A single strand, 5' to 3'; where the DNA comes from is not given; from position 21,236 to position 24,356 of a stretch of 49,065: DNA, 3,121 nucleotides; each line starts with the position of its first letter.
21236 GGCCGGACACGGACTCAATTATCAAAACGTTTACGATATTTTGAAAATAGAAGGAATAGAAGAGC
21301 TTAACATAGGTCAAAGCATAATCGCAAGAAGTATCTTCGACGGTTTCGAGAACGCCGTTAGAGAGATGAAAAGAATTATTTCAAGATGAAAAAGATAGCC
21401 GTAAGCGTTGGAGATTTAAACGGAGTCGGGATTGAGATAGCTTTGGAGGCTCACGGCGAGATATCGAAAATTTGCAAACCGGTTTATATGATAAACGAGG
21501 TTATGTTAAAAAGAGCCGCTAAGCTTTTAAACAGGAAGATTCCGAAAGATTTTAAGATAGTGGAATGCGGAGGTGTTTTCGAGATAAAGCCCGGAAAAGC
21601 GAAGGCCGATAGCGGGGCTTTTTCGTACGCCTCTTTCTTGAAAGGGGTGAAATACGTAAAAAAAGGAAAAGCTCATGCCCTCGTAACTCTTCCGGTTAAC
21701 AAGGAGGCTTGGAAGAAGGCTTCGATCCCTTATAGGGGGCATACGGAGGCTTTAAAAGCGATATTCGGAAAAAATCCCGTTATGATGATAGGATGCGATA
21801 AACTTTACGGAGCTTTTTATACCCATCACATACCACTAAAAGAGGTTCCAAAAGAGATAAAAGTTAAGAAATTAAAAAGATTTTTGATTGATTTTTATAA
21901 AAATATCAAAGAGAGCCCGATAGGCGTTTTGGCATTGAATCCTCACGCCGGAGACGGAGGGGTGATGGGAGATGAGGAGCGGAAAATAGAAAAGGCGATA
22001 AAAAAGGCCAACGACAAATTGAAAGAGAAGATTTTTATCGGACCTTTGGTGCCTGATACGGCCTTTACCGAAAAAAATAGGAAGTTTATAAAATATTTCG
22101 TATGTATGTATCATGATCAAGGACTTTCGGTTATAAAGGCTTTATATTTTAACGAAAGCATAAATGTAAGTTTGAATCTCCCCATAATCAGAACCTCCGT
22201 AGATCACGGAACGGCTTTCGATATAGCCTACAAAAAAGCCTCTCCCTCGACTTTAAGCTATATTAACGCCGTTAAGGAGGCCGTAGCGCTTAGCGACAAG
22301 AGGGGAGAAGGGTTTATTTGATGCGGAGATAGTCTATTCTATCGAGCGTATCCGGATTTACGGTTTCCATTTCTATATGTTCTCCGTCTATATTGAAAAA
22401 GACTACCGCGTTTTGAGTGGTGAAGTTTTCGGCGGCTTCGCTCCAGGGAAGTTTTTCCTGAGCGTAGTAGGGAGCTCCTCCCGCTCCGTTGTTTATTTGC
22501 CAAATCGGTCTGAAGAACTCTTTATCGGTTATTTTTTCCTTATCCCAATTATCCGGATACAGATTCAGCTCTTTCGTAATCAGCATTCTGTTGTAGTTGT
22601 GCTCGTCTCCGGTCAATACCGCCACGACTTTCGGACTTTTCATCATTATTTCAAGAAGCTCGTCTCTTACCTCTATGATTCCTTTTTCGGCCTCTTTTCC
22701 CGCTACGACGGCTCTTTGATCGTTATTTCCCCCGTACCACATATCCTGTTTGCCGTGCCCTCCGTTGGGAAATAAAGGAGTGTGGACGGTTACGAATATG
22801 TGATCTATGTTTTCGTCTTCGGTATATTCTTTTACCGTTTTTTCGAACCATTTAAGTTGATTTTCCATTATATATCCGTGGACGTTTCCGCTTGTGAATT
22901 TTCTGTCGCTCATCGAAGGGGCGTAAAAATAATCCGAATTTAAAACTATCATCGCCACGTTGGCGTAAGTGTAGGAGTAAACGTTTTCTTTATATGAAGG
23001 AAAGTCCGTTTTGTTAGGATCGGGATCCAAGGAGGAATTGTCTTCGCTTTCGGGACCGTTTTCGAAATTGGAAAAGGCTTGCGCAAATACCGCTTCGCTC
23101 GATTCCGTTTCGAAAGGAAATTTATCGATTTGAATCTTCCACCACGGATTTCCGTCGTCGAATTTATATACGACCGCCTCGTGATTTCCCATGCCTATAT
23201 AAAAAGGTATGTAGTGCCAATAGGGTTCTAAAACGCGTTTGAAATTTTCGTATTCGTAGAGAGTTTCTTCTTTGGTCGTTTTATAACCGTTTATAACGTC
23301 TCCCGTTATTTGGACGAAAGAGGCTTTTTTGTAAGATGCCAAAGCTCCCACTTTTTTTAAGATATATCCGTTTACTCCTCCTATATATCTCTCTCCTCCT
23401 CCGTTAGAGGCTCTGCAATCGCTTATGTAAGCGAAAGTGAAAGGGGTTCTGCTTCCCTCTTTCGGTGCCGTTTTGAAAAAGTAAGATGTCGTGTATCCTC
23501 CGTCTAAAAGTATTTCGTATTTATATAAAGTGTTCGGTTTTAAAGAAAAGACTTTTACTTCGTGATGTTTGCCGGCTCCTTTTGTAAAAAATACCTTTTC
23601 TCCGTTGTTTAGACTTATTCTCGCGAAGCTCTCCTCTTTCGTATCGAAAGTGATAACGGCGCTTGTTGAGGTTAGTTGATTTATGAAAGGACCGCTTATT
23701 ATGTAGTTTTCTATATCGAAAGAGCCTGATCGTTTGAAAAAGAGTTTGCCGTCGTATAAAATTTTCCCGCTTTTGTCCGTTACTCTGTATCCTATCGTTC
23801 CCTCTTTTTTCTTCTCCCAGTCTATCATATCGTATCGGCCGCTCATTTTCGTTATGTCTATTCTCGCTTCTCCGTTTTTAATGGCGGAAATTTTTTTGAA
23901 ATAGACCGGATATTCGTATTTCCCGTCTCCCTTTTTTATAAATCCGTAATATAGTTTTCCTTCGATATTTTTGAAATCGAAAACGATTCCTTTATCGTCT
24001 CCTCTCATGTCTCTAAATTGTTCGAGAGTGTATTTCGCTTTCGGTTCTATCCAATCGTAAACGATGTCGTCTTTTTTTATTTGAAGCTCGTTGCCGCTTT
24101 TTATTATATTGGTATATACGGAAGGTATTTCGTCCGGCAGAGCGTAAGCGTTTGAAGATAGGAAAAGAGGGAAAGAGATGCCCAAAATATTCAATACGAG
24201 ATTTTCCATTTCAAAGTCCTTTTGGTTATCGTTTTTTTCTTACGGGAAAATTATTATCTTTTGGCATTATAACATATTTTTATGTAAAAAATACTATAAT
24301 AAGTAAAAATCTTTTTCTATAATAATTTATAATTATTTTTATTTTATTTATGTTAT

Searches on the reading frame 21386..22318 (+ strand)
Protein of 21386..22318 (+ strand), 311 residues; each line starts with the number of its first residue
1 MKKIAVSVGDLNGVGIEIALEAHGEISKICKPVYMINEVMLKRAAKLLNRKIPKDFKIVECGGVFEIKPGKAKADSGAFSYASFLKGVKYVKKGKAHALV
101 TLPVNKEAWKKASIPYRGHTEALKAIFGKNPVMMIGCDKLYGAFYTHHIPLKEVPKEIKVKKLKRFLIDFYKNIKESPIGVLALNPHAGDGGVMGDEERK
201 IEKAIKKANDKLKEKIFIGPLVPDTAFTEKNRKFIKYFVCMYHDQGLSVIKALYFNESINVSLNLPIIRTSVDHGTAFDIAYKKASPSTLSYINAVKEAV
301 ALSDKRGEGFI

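Call 71: search_protein_families(library=pfam, proteins=[window:21386-22318:+], max_evalue=0.00001)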
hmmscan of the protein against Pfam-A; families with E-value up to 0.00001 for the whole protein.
window:21386-22318:+ (311 aa): 1 family
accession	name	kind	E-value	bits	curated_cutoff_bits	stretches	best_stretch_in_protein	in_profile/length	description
PF04166.17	PdxA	-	3.5e-80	269.9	27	1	29-299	2-286/286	Pyridoxal phosphate biosynthetic protein PdxA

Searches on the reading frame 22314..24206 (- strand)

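Call 71: search_protein_families(library=pfam, proteins=[window:22314-24206:-], max_evalue=0.00001)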
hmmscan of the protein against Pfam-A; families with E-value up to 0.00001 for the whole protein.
window:22314-24206:- (630 aa): 1 family
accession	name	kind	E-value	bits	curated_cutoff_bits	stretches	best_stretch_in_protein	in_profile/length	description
PF00149.33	Metallophos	-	3.2e-06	28.1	21.5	0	283-538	19-191/191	Calcineurin-like phosphoesterase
